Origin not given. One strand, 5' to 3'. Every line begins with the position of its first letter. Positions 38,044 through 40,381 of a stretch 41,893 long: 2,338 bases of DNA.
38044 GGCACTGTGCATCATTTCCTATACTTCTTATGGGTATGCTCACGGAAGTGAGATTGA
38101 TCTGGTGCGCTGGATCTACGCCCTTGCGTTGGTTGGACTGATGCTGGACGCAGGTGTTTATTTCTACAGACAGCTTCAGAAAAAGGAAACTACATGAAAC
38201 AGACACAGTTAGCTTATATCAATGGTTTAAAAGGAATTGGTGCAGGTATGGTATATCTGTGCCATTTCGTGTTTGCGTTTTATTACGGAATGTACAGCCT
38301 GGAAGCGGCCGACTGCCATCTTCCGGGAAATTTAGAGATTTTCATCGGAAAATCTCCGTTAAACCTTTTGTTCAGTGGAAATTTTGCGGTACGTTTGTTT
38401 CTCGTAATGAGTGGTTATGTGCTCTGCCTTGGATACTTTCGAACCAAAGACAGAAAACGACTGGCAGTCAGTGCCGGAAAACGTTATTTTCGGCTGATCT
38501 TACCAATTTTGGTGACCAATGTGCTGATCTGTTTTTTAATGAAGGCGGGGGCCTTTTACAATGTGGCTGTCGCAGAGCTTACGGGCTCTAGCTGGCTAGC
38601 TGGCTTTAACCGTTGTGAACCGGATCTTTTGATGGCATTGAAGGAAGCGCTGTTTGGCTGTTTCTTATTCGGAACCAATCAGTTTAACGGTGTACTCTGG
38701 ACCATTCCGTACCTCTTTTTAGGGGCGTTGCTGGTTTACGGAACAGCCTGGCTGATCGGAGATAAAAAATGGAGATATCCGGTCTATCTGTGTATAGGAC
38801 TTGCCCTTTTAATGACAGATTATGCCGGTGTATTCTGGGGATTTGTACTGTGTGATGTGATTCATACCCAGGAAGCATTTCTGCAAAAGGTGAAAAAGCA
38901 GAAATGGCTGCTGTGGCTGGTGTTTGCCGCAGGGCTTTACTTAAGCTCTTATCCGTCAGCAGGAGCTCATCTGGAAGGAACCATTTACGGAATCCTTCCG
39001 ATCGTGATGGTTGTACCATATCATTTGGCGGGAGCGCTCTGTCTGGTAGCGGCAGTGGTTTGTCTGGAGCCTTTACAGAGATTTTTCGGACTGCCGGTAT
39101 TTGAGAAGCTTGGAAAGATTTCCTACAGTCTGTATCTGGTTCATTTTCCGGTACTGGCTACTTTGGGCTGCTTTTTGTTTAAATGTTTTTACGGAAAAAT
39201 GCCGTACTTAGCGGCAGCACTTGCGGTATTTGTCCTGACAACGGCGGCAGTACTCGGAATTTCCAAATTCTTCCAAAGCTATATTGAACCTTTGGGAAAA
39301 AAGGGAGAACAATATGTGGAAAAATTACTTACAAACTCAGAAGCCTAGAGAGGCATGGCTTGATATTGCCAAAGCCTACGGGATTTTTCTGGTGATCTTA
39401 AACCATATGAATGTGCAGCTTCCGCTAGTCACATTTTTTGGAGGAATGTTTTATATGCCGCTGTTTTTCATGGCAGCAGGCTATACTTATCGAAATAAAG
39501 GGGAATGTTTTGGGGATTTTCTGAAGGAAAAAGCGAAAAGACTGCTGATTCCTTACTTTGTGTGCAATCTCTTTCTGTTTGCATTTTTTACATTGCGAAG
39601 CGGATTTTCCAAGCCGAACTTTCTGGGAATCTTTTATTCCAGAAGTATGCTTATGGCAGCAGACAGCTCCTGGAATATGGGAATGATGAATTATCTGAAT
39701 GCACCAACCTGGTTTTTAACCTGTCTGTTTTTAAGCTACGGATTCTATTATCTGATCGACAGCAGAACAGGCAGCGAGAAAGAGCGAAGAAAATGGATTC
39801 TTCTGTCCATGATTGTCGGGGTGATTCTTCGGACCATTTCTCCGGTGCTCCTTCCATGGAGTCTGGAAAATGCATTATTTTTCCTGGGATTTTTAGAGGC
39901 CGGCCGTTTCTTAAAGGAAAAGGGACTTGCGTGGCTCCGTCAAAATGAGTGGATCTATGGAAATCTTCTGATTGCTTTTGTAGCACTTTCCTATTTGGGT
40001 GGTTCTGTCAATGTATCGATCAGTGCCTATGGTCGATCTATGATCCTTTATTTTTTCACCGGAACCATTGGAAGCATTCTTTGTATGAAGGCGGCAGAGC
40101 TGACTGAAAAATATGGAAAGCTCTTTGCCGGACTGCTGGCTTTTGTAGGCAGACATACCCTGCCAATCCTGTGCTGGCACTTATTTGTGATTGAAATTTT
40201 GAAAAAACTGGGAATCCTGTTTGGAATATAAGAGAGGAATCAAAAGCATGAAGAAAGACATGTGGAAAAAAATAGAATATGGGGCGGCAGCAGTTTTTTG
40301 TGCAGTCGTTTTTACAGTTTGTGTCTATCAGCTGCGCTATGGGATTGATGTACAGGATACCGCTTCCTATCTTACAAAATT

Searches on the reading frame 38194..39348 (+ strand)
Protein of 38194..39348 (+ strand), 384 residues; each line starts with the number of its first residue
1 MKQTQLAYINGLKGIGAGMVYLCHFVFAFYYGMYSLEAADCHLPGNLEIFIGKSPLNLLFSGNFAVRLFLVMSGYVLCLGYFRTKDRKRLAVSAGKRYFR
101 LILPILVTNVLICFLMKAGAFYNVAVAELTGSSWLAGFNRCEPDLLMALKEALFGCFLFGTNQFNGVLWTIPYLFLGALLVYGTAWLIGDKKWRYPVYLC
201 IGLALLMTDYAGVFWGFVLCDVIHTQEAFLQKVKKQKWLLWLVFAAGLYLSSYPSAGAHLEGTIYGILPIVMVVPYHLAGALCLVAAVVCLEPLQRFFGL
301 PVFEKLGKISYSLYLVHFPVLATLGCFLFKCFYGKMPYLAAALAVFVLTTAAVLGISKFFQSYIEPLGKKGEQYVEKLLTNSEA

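Call 5: search_protein_families(library=pfam, proteins=[window:38194-39348:+], max_evalue=0.01)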
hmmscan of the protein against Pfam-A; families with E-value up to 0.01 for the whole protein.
window:38194-39348:+ (384 aa): 2 families
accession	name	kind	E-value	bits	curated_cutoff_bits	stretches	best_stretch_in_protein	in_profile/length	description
PF01757.29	Acyl_transf_3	-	3.2e-25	89.3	31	1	7-355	2-323/326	Acyltransferase domain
PF04235.18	DUF418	-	0.0019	18.6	23.6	1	232-361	13-144/163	Protein of unknown function (DUF418)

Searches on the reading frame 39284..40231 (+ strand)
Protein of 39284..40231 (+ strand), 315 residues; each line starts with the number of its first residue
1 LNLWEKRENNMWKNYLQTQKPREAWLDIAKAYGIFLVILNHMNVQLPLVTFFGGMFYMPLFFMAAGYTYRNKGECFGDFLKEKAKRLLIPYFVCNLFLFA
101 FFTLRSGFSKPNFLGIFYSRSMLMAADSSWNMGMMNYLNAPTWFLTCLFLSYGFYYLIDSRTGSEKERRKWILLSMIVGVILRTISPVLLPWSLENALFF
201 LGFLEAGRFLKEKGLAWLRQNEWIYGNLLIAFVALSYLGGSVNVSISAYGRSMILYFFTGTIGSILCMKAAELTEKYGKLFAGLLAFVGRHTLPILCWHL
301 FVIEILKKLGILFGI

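Call 5: search_protein_families(library=pfam, proteins=[window:39284-40231:+], max_evalue=0.01)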
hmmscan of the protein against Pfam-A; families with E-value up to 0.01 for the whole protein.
window:39284-40231:+ (315 aa): 1 family
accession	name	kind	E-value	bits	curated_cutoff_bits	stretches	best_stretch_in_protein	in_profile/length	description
PF01757.29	Acyl_transf_3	-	4.2e-24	85.6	31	1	24-313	2-300/326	Acyltransferase domain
